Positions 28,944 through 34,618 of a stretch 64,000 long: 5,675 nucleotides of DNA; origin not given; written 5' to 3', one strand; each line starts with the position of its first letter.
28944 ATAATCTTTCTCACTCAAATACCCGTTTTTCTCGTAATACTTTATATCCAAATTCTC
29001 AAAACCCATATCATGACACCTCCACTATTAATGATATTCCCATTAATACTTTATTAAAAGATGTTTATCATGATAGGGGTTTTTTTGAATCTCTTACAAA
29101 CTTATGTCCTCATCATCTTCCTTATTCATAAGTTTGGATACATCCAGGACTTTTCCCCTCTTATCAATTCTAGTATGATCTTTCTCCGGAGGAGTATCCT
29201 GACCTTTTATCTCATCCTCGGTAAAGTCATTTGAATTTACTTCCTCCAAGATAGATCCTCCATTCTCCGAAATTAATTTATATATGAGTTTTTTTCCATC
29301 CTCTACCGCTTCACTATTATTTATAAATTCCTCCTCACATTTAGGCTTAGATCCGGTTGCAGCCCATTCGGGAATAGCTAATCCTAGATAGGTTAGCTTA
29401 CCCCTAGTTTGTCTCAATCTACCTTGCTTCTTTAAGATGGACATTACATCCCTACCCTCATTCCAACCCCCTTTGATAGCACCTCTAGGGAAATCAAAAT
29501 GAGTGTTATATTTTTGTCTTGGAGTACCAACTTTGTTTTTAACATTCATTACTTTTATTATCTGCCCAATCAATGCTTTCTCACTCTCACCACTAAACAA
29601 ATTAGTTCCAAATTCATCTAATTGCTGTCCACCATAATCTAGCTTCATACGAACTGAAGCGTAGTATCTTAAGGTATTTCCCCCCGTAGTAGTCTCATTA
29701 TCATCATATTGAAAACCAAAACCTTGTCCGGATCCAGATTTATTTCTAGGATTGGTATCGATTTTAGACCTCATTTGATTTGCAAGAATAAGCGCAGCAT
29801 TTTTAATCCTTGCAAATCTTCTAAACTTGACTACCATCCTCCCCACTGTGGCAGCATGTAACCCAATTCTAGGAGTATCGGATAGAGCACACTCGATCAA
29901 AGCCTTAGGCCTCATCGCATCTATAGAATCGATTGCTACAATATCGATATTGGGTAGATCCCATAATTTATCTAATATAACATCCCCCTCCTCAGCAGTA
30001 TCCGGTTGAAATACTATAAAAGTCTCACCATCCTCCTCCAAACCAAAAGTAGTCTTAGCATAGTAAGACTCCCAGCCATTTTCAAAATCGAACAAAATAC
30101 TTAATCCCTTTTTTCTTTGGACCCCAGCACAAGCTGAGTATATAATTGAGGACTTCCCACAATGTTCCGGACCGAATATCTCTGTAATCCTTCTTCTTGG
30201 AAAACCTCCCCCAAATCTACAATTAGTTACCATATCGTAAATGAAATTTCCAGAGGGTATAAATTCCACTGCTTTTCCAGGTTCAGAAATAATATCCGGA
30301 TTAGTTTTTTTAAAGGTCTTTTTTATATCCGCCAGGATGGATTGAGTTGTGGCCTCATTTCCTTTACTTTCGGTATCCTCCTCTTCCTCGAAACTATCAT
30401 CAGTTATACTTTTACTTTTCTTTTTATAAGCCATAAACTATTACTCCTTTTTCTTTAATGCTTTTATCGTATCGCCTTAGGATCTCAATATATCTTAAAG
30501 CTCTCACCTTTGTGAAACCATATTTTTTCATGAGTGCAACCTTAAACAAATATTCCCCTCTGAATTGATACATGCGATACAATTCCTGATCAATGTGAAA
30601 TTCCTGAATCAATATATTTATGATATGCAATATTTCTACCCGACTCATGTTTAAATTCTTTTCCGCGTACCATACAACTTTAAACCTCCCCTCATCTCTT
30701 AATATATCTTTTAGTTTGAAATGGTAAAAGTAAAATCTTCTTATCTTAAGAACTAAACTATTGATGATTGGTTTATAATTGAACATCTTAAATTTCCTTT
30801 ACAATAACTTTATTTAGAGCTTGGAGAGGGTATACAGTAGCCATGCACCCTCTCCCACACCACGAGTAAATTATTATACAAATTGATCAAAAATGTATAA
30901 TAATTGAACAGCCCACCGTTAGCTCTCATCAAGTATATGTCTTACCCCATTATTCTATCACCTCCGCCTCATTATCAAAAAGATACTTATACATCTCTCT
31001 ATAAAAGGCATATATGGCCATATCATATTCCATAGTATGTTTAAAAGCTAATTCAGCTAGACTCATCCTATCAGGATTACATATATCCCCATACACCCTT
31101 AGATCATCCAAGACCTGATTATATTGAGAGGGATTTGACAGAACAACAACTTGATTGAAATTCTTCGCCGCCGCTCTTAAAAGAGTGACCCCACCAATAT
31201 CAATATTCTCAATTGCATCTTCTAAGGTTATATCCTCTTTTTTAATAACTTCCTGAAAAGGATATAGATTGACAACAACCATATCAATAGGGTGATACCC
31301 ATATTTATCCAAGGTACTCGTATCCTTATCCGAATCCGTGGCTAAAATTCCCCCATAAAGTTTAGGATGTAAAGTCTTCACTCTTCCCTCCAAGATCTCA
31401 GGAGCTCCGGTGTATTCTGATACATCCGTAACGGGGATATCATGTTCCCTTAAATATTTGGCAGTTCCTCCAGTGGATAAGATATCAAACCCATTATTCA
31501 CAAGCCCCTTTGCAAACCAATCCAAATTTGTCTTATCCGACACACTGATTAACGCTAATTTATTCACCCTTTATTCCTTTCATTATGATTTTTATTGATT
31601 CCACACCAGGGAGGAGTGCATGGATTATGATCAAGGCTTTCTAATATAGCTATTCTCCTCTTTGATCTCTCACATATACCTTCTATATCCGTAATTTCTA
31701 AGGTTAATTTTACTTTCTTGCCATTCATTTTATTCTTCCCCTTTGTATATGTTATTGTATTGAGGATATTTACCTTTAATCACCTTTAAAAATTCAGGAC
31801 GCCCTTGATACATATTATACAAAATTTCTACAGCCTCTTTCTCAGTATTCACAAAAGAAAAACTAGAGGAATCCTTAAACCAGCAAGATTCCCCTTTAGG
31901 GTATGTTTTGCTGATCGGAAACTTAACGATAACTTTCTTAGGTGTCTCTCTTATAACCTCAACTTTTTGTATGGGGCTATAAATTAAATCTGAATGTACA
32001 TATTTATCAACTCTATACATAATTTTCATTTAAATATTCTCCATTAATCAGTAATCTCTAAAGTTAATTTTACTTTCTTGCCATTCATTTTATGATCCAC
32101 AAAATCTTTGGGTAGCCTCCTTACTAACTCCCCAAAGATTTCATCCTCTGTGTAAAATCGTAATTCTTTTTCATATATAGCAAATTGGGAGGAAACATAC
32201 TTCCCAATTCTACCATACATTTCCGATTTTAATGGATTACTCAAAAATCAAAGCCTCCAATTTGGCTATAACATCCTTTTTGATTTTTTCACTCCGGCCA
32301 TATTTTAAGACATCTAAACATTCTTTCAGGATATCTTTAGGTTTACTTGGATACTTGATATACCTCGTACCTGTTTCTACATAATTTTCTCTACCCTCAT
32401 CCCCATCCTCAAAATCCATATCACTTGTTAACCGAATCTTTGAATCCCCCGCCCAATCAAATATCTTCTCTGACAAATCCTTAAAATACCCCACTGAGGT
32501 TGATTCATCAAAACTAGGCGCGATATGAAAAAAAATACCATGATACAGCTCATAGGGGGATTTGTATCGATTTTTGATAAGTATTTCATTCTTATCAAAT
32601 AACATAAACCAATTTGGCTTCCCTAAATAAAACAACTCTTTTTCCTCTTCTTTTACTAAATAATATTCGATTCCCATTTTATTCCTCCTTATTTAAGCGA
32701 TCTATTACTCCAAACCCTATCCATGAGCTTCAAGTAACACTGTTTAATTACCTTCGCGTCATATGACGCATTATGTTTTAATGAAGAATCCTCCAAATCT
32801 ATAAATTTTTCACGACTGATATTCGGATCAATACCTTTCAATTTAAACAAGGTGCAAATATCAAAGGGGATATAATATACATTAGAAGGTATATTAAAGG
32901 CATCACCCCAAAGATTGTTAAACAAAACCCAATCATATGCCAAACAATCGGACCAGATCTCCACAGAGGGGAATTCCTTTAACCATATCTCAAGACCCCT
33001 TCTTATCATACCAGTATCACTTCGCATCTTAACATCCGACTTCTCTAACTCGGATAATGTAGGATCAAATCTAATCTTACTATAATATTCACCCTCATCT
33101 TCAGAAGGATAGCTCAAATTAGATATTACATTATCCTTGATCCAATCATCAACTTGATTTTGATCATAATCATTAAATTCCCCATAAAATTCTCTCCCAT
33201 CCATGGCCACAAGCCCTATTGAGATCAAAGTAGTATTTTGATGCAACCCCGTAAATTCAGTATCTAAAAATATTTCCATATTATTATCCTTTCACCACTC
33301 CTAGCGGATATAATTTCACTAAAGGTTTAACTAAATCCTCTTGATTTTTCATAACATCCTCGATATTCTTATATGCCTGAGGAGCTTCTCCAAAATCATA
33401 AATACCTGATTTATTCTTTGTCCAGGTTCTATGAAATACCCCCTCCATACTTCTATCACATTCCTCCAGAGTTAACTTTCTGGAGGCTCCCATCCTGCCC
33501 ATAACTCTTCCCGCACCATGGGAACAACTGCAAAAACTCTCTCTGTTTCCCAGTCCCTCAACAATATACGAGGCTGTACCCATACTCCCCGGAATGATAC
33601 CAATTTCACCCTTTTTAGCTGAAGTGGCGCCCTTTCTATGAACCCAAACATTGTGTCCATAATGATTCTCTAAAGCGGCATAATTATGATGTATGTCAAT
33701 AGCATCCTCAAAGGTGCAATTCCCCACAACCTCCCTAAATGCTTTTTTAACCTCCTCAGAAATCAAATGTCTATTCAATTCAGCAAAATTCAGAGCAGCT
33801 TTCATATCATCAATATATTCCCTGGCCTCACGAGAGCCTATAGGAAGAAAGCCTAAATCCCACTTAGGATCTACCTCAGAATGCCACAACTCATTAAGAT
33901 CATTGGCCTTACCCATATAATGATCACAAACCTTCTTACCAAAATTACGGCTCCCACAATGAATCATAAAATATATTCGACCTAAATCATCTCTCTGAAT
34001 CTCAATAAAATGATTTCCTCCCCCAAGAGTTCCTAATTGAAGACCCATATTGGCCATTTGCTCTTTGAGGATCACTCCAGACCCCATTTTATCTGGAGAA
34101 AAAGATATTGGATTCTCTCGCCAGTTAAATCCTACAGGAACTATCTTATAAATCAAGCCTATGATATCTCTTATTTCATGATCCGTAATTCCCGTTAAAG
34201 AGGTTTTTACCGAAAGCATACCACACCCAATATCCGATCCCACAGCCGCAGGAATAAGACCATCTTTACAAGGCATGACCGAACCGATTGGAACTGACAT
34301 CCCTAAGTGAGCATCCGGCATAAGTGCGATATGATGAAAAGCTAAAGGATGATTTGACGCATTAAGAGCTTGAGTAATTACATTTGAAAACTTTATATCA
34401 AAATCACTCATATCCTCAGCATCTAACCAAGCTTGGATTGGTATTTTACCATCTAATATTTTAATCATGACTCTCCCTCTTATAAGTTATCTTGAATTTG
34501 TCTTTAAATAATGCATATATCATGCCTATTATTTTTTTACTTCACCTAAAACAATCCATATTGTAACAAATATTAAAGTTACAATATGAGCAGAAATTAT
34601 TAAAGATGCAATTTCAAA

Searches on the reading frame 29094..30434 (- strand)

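Call 45: search_protein_families(library=pfam, proteins=[window:29094-30434:-], max_evalue=0.001)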
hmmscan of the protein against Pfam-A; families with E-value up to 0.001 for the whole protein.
window:29094-30434:- (446 aa): 1 family
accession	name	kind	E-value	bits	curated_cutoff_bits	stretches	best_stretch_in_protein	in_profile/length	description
PF00154.27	RecA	-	4.1e-36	125.2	27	1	32-313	5-255/262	recA bacterial DNA recombination protein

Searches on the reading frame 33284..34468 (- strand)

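Call 45: search_protein_families(library=pfam, proteins=[window:33284-34468:-], max_evalue=0.001)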
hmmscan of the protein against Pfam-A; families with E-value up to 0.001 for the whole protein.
window:33284-34468:- (394 aa): 1 family
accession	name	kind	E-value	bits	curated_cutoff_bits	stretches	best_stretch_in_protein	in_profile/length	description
PF01139.22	RtcB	-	4.1e-105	352.9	27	2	136-394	138-426/426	tRNA-splicing ligase RtcB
